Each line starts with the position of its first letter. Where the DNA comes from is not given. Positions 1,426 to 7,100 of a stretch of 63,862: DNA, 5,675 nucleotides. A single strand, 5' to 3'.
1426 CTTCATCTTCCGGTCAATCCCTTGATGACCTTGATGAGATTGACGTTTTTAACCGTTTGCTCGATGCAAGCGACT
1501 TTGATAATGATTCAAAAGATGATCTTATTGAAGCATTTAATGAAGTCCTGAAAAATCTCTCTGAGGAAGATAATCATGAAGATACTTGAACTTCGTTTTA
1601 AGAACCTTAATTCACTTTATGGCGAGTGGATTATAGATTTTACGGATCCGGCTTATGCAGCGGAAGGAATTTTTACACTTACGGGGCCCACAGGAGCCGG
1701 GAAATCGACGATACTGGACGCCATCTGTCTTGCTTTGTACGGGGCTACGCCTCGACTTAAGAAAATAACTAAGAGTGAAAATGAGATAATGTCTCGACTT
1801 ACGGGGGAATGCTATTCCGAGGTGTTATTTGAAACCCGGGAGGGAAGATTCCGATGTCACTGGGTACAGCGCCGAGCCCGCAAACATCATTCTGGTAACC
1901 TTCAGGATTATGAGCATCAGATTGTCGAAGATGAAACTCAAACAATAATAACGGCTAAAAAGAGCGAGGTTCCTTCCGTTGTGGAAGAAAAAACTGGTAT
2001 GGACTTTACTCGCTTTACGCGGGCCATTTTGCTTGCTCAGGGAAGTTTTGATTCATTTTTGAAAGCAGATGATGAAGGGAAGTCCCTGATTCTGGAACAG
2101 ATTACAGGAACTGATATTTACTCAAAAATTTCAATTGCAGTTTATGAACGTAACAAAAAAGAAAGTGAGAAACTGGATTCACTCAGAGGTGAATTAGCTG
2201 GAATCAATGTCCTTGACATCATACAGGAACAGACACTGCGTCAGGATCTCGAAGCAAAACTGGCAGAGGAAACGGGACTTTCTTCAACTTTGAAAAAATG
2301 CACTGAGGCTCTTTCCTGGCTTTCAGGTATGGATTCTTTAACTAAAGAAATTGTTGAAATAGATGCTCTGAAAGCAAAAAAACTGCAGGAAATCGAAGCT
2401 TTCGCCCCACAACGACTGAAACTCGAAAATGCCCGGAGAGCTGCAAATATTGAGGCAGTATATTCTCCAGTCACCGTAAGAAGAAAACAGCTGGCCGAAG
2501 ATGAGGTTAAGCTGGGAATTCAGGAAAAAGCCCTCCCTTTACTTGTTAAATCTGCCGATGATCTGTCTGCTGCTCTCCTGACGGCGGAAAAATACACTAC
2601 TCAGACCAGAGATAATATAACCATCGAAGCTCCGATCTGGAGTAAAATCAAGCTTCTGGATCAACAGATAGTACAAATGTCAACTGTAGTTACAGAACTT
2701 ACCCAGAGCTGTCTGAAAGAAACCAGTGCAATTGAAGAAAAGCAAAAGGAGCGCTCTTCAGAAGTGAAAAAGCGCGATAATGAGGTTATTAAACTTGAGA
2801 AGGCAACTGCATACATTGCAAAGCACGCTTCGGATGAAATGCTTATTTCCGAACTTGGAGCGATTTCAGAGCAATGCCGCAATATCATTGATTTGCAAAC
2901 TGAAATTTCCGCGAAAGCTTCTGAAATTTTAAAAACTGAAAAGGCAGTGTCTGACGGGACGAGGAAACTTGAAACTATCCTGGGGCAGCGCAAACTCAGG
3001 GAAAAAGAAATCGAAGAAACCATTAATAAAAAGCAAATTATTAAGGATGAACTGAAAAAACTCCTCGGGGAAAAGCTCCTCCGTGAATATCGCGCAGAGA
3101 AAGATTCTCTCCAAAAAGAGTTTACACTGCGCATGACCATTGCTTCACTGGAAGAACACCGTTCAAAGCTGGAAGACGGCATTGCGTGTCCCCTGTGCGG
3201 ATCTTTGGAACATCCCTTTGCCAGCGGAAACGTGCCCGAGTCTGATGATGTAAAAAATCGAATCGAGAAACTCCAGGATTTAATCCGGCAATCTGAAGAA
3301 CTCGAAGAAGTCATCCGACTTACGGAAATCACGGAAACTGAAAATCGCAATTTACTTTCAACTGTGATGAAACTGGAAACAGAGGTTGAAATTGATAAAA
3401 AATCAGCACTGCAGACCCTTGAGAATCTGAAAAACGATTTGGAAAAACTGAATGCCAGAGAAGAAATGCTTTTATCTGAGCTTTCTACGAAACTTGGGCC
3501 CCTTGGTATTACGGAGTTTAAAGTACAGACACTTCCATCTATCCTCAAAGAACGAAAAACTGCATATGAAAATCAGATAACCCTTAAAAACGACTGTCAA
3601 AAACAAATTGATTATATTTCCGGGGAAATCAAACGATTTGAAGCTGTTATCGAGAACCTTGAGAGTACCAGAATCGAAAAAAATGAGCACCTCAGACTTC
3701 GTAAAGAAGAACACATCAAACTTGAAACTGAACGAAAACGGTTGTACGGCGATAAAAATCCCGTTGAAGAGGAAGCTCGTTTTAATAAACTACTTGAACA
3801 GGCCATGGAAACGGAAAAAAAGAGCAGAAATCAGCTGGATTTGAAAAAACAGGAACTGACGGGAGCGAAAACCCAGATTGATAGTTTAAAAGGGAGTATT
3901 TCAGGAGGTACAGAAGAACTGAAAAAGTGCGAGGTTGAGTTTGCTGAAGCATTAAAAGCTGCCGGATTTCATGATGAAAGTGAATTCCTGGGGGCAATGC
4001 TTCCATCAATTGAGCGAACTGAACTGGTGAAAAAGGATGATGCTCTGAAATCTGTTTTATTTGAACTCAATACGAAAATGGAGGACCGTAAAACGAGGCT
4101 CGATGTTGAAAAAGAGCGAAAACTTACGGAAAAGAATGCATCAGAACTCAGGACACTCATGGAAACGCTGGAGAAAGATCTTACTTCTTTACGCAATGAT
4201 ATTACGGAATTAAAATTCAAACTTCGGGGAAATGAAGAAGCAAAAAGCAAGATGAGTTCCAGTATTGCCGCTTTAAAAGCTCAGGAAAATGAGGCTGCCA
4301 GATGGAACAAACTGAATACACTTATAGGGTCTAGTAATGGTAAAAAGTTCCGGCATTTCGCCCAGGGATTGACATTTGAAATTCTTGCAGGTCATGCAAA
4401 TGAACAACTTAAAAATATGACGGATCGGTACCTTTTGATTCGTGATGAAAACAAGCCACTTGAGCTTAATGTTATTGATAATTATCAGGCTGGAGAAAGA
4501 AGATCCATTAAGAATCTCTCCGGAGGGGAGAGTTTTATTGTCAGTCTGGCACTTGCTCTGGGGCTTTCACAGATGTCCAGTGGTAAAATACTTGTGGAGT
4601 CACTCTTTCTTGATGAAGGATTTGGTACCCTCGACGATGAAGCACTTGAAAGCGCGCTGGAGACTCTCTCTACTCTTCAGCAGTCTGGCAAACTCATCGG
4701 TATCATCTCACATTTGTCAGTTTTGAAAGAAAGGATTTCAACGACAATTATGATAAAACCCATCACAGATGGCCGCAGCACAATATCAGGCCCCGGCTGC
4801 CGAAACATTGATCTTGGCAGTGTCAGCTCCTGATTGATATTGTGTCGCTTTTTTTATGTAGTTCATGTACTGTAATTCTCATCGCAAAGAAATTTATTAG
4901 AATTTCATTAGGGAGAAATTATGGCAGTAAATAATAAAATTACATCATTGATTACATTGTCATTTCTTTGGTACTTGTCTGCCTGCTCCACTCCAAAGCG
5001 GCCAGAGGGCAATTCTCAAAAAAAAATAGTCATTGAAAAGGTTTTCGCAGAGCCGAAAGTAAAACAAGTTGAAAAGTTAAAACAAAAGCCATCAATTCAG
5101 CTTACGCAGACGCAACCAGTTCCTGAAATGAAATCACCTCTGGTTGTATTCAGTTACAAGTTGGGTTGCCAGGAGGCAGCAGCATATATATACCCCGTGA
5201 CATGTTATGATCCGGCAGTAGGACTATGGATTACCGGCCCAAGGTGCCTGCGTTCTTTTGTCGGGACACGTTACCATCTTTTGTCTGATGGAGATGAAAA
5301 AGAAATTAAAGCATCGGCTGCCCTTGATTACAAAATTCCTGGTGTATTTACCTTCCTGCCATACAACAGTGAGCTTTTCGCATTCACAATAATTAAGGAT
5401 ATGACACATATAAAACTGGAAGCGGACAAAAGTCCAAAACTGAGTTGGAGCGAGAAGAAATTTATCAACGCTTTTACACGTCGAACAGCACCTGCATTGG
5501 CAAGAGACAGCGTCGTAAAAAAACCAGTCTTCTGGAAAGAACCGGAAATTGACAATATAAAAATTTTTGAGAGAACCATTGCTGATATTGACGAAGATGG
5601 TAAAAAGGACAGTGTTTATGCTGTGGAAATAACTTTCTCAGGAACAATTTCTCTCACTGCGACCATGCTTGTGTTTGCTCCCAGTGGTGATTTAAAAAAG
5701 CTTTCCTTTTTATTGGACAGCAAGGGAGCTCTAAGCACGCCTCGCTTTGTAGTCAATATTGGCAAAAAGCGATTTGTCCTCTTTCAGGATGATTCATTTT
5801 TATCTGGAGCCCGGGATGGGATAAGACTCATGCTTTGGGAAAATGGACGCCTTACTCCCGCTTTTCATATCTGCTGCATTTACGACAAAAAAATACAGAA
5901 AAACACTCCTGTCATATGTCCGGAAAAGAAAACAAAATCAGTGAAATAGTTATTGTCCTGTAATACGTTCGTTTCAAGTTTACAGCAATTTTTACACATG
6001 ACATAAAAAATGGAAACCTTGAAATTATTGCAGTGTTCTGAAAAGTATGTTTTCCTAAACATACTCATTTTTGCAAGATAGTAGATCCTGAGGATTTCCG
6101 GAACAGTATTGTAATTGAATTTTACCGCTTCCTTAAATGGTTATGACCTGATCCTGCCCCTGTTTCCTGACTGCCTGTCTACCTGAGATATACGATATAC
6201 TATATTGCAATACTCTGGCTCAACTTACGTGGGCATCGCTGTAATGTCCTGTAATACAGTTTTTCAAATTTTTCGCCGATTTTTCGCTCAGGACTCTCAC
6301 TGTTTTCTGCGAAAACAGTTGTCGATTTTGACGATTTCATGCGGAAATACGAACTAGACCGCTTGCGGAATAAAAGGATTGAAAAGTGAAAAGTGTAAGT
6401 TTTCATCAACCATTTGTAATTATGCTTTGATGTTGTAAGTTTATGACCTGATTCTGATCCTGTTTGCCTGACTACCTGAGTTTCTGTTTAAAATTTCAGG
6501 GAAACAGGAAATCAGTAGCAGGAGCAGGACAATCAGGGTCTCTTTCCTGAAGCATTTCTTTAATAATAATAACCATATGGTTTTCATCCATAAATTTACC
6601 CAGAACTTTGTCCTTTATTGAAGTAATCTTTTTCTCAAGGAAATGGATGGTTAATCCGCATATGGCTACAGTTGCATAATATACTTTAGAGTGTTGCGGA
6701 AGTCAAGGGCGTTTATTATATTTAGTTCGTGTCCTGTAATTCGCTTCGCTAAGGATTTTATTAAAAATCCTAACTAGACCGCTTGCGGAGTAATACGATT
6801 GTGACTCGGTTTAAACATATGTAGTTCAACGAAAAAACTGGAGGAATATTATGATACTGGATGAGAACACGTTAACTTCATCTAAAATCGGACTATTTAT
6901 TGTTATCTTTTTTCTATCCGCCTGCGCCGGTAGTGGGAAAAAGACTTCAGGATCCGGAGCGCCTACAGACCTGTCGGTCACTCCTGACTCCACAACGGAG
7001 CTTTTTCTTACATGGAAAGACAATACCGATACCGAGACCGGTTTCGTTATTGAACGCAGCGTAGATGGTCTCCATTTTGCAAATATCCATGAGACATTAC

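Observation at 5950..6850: A 900-bp gene-free island built almost entirely from repeat modules (an insertion hotspot or element graveyard)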

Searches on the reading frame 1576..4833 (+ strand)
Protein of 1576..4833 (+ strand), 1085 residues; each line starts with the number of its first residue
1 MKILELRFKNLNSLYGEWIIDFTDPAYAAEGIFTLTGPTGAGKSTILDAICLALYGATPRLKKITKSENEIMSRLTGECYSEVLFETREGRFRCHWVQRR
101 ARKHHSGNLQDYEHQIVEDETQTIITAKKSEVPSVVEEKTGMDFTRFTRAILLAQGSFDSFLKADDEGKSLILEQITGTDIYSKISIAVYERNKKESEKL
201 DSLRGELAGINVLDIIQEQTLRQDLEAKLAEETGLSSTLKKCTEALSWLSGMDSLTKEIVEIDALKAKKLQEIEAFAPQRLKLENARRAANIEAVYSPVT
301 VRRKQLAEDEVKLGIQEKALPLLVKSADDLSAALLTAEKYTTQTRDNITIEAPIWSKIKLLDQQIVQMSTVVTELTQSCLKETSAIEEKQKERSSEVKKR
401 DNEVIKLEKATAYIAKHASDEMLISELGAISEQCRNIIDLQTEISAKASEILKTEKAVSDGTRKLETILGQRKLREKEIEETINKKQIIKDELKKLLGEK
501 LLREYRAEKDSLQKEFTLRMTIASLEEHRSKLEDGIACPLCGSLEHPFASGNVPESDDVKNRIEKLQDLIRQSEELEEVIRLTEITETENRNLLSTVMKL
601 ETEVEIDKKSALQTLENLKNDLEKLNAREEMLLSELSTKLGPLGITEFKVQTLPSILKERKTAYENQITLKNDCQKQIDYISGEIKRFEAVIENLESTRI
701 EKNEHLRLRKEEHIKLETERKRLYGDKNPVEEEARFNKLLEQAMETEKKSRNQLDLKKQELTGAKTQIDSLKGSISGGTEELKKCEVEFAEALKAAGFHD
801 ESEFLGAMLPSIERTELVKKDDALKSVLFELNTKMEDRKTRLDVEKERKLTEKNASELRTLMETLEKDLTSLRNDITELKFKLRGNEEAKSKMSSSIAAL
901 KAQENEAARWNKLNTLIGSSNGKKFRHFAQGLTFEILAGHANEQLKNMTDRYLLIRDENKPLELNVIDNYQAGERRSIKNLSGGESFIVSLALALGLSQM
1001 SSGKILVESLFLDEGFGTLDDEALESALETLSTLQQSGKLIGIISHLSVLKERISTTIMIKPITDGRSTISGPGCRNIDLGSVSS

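Call 47: find_homologous_proteins(query=window:1576-4833:+, max_evalue=1e-30)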
Query window:1576-4833:+ (1085 aa): 5824 proteins with E <= 1e-30 among 8000 candidates; the best 120 are listed.
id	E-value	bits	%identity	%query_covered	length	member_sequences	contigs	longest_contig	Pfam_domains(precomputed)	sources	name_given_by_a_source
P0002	0.0e+0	2294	100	100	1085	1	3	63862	PF13476.13,PF13558.13,PF13555.13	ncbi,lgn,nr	ncbi:AAA family ATPase [Myxococcota bacterium]|nr:AAA family ATPase [Myxococcota bacterium] MBU13795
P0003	0.0e+0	1524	69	99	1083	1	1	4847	PF13558.13,PF13555.13,PF02463.26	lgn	-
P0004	0.0e+0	1073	53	99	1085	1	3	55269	PF13476.13,PF13558.13,PF13555.13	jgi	jgi:exonuclease SbcC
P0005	0.0e+0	1071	53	99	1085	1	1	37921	PF13476.13,PF13558.13,PF13555.13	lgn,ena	-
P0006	0.0e+0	1069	53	99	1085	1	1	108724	PF13476.13,PF13558.13,PF13555.13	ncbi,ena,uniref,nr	ncbi:MAG TPA: AAA family ATPase [Desulfovibrio sp.]|uniref:AAA family ATPase n=1 Tax=Desulfovibrio s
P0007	0.0e+0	1069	52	99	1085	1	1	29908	PF13476.13,PF13558.13,PF13555.13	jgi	-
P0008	0.0e+0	1067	53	99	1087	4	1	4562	PF13476.13,PF13558.13,PF13555.13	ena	-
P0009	0.0e+0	1067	52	99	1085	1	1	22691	PF13476.13,PF13558.13,PF13555.13,PF02463.26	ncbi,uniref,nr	ncbi:chromosome segregation protein SMC [Prosthecochloris vibrioformis]|uniref:Chromosome segregatio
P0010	0.0e+0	1066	53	99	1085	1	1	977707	PF13476.13,PF13558.13,PF13555.13,PF02463.26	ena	-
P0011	0.0e+0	1065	53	99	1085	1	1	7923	PF13476.13,PF13558.13,PF13555.13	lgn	-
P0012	0.0e+0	1065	52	99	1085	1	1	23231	PF13476.13,PF13558.13,PF13555.13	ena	-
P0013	0.0e+0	1065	52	99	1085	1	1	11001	PF13476.13,PF13558.13,PF13555.13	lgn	-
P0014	0.0e+0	1064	53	99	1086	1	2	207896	PF13476.13,PF13558.13,PF13555.13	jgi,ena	-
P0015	0.0e+0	1064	53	99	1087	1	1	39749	PF13476.13,PF13558.13,PF13555.13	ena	-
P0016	0.0e+0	1064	53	99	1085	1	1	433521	PF13476.13,PF13558.13,PF13555.13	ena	-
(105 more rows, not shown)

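Call 48: find_encoding_contigs(protein=P0003, flank=10000, max_places=5)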
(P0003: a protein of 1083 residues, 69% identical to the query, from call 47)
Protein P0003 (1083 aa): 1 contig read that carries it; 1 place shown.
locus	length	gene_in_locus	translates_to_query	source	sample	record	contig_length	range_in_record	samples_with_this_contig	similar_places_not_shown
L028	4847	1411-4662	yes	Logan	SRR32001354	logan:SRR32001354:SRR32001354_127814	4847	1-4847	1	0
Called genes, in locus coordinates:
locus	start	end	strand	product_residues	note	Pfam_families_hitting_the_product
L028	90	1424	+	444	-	PF00149:Metallophos, PF12320:SbcD_C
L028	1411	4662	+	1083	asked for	PF02463:SMC_N (faint), PF13555:AAA_29 (weak), PF13558:SbcC_Walker_B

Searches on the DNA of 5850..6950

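Call 26: search_rna_families(source=window, start=5850, end=6950, threshold=evalue, max_evalue=1)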
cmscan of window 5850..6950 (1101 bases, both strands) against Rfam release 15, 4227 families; matches with E-value up to 1: 1.
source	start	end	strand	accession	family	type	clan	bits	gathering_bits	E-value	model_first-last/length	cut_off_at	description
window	6453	6532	+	RF03915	MIR5286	Gene; miRNA;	-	20.6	93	0.22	1-78/78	no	MIR5286 microRNA precursor family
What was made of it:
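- On Known RNA families (Rfam): The only island hit at E <= 1 is a plant miRNA model at E = 0.22 (call 26).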

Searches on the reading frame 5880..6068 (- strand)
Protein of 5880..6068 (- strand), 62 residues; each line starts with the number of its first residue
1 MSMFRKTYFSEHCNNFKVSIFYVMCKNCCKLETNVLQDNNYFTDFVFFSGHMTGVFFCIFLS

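Call 27: search_protein_families(library=pfam, proteins=[window:5880-6068:-], max_evalue=0.01)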
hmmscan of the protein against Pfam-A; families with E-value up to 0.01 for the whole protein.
window:5880-6068:- (62 aa): 0 families

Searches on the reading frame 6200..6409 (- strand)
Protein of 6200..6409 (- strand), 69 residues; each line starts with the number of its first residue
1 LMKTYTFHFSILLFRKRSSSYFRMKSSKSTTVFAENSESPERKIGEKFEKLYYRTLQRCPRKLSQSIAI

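Call 27: search_protein_families(library=pfam, proteins=[window:6200-6409:-], max_evalue=0.01)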
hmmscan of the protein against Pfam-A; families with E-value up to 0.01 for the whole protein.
window:6200-6409:- (69 aa): 0 families

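Call 62: find_encoding_contigs(protein=window:6200-6409:-, flank=5000, max_places=6)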
Protein window:6200-6409:- (69 aa): no gene with exactly this product is on record in the collection.

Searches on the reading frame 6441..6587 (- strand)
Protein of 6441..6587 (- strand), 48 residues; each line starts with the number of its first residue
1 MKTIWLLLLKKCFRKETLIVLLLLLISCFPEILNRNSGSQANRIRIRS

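Call 27: search_protein_families(library=pfam, proteins=[window:6441-6587:-], max_evalue=0.01)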
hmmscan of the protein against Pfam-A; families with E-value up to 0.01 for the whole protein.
window:6441-6587:- (48 aa): 0 families

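Call 61: find_encoding_contigs(protein=window:6441-6587:-, flank=5000, max_places=6)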
Protein window:6441-6587:- (48 aa): no gene with exactly this product is on record in the collection.
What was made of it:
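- Checked: The two ORFs looked up (the 48-aa and 69-aa ones) are not on record in any assembly (calls 61, 62).
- Tried and rejected: Look-ups of the island's 48-aa and 69-aa ORFs found nothing (calls 61, 62).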
